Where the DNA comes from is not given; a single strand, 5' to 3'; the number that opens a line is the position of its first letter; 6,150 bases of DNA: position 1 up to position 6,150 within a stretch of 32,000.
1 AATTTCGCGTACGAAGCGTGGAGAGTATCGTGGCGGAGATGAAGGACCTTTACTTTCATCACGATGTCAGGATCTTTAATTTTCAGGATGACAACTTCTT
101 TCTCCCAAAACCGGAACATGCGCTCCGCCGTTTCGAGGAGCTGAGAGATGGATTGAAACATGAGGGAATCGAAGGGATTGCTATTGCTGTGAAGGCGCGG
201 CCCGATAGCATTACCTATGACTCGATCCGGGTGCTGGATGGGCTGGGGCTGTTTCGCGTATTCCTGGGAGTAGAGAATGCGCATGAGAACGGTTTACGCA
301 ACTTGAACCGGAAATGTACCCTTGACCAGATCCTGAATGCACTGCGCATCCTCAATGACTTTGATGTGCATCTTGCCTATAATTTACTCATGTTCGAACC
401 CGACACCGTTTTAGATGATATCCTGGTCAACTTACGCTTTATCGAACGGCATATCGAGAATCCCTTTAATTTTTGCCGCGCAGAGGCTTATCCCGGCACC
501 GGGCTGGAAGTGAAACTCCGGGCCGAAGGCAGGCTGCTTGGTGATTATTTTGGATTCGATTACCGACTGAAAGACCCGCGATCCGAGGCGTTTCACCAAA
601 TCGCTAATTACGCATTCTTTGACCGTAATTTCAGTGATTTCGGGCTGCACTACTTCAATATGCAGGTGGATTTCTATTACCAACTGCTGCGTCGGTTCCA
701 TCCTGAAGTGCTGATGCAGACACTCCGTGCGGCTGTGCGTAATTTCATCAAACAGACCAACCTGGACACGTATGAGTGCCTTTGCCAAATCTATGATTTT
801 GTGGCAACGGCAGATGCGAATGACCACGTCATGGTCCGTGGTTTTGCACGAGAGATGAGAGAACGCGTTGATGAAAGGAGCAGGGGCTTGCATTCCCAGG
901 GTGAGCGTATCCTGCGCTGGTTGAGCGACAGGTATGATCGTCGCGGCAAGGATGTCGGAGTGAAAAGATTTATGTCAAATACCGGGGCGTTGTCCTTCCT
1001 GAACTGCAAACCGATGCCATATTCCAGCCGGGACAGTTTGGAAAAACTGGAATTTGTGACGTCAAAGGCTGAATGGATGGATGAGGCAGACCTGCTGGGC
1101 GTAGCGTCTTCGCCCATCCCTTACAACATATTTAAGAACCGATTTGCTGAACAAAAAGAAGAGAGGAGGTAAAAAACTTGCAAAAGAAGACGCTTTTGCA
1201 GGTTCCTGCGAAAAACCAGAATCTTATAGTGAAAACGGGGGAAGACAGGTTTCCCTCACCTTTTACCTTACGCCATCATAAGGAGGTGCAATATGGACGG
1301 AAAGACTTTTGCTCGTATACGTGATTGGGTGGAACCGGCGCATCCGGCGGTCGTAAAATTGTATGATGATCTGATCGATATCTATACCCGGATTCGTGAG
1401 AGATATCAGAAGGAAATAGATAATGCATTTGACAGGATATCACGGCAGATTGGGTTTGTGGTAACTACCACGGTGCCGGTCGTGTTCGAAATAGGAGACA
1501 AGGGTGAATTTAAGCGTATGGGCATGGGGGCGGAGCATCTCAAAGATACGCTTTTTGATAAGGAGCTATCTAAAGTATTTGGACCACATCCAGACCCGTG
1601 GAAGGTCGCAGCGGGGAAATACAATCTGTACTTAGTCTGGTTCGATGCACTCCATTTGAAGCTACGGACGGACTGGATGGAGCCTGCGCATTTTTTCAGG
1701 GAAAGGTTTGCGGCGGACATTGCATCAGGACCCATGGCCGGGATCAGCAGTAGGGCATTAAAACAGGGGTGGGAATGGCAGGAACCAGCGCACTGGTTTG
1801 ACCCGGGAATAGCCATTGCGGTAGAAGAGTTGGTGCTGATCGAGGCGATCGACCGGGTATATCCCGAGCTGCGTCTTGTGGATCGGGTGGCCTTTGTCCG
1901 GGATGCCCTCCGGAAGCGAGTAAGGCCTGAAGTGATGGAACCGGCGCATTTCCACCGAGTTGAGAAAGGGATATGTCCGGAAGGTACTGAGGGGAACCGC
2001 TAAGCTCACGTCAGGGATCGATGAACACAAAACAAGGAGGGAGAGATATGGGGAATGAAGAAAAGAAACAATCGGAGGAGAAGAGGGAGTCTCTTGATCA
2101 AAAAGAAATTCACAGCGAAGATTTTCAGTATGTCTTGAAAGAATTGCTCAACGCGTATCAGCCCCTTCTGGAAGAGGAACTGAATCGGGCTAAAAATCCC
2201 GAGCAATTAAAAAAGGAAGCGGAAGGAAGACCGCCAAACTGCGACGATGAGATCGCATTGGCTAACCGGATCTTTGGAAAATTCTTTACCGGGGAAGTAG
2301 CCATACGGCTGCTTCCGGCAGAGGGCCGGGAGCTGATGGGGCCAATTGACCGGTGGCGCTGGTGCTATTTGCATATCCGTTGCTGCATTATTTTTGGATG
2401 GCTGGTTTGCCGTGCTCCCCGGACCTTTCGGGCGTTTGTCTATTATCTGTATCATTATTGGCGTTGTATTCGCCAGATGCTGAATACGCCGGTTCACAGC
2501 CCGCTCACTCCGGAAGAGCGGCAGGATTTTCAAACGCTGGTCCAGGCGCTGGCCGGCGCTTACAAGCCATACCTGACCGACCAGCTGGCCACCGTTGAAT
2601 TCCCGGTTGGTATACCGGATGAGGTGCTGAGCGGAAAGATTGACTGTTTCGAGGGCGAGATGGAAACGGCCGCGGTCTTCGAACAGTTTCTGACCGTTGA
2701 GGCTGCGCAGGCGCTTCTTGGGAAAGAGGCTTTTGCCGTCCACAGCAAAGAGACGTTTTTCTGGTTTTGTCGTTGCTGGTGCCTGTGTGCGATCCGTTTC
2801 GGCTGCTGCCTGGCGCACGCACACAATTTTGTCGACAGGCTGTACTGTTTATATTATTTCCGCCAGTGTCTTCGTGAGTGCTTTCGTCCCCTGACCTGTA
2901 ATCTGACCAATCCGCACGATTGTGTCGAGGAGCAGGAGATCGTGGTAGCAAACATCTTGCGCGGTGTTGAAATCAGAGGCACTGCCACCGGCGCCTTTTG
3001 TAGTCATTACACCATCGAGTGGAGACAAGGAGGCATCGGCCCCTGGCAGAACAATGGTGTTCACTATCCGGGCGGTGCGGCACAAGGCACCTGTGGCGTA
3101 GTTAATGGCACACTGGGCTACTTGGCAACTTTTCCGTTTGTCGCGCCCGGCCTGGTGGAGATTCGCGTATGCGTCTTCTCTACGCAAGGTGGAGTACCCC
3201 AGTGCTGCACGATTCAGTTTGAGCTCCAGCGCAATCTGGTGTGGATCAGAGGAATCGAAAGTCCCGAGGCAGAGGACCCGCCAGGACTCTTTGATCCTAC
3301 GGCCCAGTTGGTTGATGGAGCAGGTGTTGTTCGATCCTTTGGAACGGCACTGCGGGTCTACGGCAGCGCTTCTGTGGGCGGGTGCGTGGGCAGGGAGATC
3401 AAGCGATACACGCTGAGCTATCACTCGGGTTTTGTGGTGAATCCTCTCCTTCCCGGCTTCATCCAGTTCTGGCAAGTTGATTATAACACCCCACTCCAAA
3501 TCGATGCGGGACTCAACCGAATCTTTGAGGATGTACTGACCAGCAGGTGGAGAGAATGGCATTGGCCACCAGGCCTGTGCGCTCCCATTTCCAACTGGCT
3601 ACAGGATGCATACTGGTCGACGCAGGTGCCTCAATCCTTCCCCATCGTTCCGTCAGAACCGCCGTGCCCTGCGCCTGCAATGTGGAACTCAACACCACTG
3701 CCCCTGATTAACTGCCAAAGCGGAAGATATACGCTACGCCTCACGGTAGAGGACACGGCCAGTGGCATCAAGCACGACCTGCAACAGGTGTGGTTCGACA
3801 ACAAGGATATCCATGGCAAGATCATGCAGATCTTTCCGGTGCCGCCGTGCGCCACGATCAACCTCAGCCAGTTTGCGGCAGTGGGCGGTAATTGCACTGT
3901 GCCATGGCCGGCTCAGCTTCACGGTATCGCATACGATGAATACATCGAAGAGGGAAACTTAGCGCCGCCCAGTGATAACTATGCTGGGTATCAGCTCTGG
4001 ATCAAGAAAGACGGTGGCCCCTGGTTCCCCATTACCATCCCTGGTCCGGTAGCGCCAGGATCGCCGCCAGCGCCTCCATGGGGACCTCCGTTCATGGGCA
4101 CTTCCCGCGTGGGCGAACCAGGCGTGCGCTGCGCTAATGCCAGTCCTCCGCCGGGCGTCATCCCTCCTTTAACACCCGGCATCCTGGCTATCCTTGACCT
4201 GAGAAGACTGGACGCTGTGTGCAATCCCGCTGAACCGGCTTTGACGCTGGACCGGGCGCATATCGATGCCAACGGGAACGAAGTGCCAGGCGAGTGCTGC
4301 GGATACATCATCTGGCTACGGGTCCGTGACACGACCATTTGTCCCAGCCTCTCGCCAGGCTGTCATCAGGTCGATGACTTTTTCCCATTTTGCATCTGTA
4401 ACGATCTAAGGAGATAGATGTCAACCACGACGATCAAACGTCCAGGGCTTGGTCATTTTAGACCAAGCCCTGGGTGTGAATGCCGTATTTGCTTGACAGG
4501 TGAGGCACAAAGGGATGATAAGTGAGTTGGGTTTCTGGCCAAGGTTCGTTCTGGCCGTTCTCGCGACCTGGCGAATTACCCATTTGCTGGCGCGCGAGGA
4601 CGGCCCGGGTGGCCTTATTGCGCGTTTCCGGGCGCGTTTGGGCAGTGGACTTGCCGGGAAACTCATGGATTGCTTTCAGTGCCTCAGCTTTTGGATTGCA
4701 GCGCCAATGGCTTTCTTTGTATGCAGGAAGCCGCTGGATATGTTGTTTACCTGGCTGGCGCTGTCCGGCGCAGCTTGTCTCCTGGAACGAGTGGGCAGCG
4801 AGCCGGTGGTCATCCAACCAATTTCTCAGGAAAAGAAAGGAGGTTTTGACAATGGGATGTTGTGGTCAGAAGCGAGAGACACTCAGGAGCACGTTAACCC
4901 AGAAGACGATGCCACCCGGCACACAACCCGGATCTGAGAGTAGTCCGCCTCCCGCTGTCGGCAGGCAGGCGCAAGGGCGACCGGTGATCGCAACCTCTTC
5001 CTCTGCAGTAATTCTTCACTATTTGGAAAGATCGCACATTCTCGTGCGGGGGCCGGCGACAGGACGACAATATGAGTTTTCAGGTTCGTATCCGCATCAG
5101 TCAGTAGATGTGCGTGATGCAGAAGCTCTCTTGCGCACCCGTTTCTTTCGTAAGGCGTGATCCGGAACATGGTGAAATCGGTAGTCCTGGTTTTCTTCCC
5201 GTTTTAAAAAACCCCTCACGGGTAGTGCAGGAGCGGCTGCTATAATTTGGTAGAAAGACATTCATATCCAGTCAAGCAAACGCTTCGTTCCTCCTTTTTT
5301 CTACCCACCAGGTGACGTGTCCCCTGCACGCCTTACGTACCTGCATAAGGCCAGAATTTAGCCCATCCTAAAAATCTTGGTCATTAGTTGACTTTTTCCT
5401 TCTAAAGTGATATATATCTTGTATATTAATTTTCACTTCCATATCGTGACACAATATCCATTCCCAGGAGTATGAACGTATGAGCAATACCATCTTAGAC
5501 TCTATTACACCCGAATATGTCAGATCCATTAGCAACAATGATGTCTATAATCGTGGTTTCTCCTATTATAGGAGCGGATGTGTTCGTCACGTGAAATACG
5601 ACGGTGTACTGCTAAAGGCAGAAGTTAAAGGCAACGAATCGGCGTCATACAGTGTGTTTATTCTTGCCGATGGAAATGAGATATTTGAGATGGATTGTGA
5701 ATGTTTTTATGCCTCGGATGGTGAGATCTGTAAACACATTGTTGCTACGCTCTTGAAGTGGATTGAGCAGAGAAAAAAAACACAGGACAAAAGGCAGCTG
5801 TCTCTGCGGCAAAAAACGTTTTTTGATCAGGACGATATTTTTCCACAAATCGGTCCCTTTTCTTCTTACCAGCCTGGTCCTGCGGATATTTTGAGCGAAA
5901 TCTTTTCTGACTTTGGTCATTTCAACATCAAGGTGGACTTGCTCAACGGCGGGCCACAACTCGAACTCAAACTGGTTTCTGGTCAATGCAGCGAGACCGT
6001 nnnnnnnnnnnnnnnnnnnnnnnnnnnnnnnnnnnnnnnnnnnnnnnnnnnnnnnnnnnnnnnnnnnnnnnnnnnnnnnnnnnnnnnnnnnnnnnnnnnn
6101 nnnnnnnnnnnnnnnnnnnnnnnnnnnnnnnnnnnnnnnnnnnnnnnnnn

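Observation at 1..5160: Tightly packed five-gene cassette of unknown function anchored by a radical SAM enzyme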

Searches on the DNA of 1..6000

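Call 63: search_rna_families(source=window, start=1, end=6000, threshold=evalue, max_evalue=1)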
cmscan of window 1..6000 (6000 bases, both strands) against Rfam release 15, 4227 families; matches with E-value up to 1: 0.
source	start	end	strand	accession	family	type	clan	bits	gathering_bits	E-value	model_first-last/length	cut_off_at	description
